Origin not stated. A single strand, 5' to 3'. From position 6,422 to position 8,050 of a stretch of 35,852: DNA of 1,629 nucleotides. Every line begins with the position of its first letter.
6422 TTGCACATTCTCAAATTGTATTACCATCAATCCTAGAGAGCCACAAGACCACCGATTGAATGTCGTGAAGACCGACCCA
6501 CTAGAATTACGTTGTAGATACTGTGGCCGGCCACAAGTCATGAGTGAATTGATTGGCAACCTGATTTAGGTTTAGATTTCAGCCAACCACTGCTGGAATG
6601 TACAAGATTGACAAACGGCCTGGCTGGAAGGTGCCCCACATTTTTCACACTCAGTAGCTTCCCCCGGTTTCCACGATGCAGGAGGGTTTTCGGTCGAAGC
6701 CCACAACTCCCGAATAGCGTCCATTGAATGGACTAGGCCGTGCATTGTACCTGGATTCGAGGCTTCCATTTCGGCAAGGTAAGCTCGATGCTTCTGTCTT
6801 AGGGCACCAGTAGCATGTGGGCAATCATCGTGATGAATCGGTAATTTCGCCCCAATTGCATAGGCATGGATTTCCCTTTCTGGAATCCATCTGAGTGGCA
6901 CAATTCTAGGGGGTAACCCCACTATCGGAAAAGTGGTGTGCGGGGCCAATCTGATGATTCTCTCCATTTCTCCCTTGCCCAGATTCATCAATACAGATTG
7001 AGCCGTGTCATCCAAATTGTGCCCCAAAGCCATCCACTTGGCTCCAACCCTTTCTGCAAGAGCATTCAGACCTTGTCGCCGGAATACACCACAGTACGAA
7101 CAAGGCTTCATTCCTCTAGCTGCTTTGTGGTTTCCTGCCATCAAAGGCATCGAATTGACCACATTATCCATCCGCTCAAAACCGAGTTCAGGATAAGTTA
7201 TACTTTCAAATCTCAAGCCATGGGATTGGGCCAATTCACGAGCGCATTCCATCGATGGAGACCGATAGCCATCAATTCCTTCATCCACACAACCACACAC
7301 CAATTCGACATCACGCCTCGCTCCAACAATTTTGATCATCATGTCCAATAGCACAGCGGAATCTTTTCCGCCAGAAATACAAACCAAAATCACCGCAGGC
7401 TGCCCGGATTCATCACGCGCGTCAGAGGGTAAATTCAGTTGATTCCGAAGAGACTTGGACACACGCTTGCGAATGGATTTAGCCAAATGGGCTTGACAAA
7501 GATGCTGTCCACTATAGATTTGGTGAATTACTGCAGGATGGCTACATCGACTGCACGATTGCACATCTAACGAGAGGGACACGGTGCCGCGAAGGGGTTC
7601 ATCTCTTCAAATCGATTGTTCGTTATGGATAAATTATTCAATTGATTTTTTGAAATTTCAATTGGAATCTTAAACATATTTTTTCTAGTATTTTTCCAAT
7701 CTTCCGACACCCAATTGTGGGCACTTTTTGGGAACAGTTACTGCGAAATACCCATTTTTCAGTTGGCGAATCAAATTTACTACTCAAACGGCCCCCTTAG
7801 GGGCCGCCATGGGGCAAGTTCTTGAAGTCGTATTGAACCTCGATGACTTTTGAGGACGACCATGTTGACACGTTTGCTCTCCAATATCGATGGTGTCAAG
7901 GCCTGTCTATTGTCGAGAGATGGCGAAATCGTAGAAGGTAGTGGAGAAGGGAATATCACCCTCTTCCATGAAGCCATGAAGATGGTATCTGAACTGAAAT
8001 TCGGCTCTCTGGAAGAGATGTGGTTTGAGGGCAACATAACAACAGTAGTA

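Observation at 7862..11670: Roadblock/LC7 gene coupled to a 1076-aa coiled-coil protein and a 2-TM protein, with no GTPase: candidate uncharacterised archaeal polarity/scaffold module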

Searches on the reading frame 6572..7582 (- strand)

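Call 4: search_protein_families(library=pfam, proteins=[window:6572-7582:-], max_evalue=0.1)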
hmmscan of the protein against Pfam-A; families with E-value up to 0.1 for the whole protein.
window:6572-7582:- (336 aa): 3 families
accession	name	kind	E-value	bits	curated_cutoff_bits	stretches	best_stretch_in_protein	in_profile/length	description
PF22082.2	TtuA_LIM_N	-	1.1e-07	32.2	27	1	10-33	2-25/26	2-thiouridine synthetase TtuA, N-terminal LIM domain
PF01171.26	ATP_bind_3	-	1.8e-07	31.5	27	1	65-252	2-166/182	PP-loop family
PF16503.10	zn-ribbon_14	-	7.7e-06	25.7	34.9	1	311-329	2-20/32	Zinc-ribbon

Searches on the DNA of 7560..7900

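Call 58: search_rna_families(source=window, start=7560, end=7900, threshold=evalue, max_evalue=10, show_alignments=2)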
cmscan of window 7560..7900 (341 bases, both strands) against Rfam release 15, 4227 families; matches with E-value up to 10: 7.
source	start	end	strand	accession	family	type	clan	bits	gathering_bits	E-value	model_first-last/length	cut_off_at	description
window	7648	7734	+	RF01212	sn2524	Gene; snRNA; snoRNA; CD-box;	-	15.8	44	8.2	1-109/109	no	Small nucleolar RNA sn2524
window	7680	7748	+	RF00153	SNORD62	Gene; snRNA; snoRNA; CD-box;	CL00068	15.5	39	3.4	1-86/86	no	Small nucleolar RNA SNORD62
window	7785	7831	+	RF00032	Histone3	Cis-reg;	-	14.8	34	0.38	1-46/46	no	Histone 3' UTR stem-loop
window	7660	7707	-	RF03567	MIR8024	Gene; miRNA;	-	14.5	57.3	6.7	1-86/86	no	MIR8024 microRNA precursor family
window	7748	7781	-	RF02929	algC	Cis-reg;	-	13.7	33.8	6.9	1-52/52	no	algC RNA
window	7561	7736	-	RF02252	Six3os1_7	Gene; lncRNA;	-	13.4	50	9.8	1-194/194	no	Six3os1 conserved region 7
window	7626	7732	+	RF02189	ST7-OT4_3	Gene; lncRNA;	-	8.6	50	8.5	193-302/302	no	ST7 overlapping transcript 4 conserved region 3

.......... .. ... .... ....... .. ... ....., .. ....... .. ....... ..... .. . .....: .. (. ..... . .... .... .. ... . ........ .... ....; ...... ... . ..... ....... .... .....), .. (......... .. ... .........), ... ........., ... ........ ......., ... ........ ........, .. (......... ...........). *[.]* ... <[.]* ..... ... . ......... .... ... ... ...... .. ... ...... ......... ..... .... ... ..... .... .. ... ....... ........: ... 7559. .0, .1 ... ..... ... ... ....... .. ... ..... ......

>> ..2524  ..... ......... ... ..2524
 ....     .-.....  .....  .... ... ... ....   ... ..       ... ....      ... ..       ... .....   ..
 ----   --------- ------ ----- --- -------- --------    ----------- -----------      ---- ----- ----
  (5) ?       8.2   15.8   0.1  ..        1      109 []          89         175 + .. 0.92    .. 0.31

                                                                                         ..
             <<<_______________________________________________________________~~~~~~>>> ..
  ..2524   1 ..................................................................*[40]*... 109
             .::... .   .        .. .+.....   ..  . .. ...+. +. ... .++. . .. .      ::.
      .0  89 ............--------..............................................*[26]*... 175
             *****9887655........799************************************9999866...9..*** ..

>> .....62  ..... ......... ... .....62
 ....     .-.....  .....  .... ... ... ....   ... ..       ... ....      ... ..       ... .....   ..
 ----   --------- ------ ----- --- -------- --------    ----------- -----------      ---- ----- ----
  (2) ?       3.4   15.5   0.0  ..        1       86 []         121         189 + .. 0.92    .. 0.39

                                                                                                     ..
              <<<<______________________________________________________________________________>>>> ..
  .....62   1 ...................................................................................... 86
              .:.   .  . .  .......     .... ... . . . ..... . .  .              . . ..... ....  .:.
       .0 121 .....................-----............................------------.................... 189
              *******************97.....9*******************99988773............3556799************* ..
